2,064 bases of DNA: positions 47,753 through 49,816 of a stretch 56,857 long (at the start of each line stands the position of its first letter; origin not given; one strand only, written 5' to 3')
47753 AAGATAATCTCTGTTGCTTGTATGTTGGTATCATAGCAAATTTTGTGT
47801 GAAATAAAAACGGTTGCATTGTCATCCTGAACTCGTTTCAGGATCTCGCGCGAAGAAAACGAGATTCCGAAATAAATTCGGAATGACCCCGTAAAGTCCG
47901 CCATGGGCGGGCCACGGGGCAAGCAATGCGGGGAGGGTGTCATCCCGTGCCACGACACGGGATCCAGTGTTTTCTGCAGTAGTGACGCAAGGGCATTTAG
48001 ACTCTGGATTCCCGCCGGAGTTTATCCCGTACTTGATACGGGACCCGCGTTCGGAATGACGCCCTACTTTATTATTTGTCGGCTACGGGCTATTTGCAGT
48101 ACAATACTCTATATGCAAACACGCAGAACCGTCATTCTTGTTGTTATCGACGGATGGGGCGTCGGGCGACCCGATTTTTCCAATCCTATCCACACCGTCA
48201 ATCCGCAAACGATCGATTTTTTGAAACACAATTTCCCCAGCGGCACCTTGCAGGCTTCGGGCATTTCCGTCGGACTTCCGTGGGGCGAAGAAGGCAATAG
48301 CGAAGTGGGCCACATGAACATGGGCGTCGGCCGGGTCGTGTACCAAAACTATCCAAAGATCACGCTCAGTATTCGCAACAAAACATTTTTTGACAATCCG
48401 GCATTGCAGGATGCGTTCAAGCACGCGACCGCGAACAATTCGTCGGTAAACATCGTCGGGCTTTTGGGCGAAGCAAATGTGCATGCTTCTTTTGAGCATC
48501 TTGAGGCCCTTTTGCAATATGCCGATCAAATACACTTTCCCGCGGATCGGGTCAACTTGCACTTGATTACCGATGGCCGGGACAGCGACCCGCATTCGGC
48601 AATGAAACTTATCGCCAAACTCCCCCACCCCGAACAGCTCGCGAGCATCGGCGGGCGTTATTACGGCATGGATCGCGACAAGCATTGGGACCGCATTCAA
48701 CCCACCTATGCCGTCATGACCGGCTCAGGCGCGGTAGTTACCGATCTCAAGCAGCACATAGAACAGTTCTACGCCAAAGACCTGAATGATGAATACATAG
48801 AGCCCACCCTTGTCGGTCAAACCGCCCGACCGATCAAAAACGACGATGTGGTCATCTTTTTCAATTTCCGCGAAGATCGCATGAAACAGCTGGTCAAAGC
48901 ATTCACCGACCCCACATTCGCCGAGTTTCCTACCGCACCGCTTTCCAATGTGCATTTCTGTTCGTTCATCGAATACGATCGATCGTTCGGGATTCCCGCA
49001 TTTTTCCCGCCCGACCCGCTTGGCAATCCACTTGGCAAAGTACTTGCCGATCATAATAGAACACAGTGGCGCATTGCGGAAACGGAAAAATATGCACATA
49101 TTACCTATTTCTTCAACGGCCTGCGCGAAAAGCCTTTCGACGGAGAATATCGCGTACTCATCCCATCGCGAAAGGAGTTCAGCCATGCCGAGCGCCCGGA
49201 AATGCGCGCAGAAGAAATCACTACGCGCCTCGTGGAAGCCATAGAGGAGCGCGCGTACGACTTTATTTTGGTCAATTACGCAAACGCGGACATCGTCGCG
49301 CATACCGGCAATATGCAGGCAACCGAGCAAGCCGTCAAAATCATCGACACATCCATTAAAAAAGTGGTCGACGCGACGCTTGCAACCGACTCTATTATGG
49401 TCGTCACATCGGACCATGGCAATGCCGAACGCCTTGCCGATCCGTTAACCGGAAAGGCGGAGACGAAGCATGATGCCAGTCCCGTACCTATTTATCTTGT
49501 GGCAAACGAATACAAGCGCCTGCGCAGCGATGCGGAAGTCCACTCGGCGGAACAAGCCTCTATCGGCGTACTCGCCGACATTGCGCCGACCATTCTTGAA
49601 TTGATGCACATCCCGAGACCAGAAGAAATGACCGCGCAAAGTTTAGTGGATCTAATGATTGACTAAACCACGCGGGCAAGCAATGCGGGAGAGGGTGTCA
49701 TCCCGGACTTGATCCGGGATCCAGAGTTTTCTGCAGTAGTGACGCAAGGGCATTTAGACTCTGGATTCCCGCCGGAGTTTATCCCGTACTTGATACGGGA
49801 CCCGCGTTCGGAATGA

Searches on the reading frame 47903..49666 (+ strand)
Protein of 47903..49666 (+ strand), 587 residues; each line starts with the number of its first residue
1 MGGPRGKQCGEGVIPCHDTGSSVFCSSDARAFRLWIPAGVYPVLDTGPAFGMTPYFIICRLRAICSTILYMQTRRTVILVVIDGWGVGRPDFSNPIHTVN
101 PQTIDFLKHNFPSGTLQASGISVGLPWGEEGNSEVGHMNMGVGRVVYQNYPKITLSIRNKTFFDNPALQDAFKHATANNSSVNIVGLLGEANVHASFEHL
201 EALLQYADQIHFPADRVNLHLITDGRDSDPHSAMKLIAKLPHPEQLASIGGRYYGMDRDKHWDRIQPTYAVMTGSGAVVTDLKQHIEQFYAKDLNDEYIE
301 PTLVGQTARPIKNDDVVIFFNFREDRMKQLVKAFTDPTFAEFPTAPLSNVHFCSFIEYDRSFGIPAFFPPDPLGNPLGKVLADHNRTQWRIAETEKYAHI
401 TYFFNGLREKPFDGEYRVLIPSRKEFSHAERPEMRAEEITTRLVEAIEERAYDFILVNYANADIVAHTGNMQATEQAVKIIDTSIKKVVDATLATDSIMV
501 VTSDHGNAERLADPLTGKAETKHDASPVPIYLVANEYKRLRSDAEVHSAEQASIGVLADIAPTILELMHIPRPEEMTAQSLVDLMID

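Call 23: search_protein_families(library=ncbifam, max_evalue=0.00001, proteins=[window:47903-49666:+])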
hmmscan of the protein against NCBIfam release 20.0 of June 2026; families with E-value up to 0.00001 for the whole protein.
window:47903-49666:+ (587 aa): 6 families
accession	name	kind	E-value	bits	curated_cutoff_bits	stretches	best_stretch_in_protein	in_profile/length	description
TIGR01307.1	pgm_bpd_ind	equivalog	1.9e-157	524.8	330.65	1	76-582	2-504/504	2,3-bisphosphoglycerate-independent phosphoglycerate mutase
NF003897.0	PRK05434.1-5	equivalog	8.1e-129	430.4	862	1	71-583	2-512/514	2,3-bisphosphoglycerate-independent phosphoglycerate mutase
NF003104.0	PRK04024.1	equivalog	4.6e-12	45.4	489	1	433-559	277-390/412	2,3-bisphosphoglycerate-independent phosphoglycerate mutase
NF009049.0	PRK12383.1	equivalog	1.5e-09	37.3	254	1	435-575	270-393/408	phosphopentomutase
TIGR00306.2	apgM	subfamily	2.3e-09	36.8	320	1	441-555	281-391/403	2,3-bisphosphoglycerate-independent phosphoglycerate mutase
NF003766.0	PRK05362.1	equivalog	9.5e-07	27.9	256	1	438-573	265-385/396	phosphopentomutase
